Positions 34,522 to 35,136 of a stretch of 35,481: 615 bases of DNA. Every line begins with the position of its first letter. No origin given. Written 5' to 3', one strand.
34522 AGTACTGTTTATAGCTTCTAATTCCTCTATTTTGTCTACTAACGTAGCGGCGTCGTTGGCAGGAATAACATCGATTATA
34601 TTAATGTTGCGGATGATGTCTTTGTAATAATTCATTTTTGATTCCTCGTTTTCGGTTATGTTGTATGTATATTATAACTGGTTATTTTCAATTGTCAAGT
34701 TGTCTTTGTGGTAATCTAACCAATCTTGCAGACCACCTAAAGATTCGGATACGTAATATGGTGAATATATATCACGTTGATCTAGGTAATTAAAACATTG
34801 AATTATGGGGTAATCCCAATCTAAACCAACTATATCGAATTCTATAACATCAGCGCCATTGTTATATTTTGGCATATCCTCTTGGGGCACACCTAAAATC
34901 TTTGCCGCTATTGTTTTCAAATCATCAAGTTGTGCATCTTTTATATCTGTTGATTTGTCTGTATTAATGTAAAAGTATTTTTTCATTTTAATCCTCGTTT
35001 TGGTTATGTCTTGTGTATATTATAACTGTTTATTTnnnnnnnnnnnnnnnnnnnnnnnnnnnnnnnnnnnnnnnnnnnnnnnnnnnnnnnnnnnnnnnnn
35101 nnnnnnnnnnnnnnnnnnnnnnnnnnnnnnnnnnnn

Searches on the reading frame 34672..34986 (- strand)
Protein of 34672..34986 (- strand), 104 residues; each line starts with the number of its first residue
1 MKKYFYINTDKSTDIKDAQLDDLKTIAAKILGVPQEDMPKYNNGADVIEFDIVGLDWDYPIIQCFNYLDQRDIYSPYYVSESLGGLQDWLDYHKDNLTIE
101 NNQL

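Call 9: search_protein_families(library=phrogs, proteins=[window:34672-34986:-], max_evalue=0.01)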
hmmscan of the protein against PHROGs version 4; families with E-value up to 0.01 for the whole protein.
window:34672-34986:- (104 aa): 0 families

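Call 10: search_protein_families(library=pfam, proteins=[window:34672-34986:-], max_evalue=0.01)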
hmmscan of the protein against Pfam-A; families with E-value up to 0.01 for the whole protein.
window:34672-34986:- (104 aa): 0 families

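Call 14: find_related_loci(query=window:34672-34986:-, collection=viral_contigs, flank=10000)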
Query window:34672-34986:- (104 aa) in viral_contigs; peptide patterns used: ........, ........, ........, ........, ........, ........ (x = any residue, [..] = any of these).
6 stretches matched a pattern, but none encodes a relative of the query by tblastn (E <= 1e-3).

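Call 17: find_homologous_proteins(query=window:34672-34986:-, max_evalue=10)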
Query window:34672-34986:- (104 aa): 1 proteins with E <= 10 among 3 candidates.
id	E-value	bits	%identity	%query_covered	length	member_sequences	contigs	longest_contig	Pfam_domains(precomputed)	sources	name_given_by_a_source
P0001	1.2e-64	233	100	100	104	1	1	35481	-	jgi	-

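Call 30: find_related_loci(query=window:34672-34986:-, collection=metagenome_contigs, flank=10000)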
Query window:34672-34986:- (104 aa) in metagenome_contigs; peptide patterns used: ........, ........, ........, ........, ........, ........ (x = any residue, [..] = any of these).
130 stretches matched a pattern, but none encodes a relative of the query by tblastn (E <= 1e-3).

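Call 35: predict_structure(protein=window:34672-34986:-)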
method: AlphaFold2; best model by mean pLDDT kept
length: 104 residues; sequences in the alignment: 1
mean_pLDDT: 42.9   pTM: 0.33
mean pLDDT of the five models: 42.9, 42.2, 40.2, 39.5, 39.2
residues with pLDDT >= 90: 0; 70-90: 0; 50-70: 28; < 50: 76
segments of 3 or more residues with pLDDT < 50: 1-15, 38-85, 96-104
pLDDT, mean of each block of 10 residues (from residue 1): 38 47 55 52 40 36 35 34 49 47 28
secondary structure, 60 per line:
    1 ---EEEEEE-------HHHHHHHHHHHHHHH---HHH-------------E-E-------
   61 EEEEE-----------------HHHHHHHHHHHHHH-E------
elements in order: E4-9 H17-31 E61-65 H83-96

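Call 47: find_related_loci(query=window:34672-34986:-, collection=genome_contigs, flank=5000)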
Query window:34672-34986:- (104 aa) in genome_contigs; peptide patterns used: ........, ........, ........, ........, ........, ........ (x = any residue, [..] = any of these).
68 stretches matched a pattern; 1 encode a relative of the query (tblastn E <= 1e-3); 1 distinct loci.
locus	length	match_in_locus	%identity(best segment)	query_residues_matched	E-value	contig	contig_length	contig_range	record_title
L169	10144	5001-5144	37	31-82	2e-5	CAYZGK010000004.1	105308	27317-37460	MAG TPA_asm: uncultured Christensenella sp. isolate binchicken_co323_51 genome assembly, contig: NODE_71_length_105308_c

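Call 59: search_protein_representatives(protein=window:34672-34986:-)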
Query: 104 residues. Proteins with E-value up to 0.001 (for the whole library): 2; up to 1e-10: 1; up to 1e-30: 1. The best 2 are listed.
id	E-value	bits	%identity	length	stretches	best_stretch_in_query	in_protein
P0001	3.8e-65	233.0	100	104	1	1-104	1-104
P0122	4.4e-10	55.8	40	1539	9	45-74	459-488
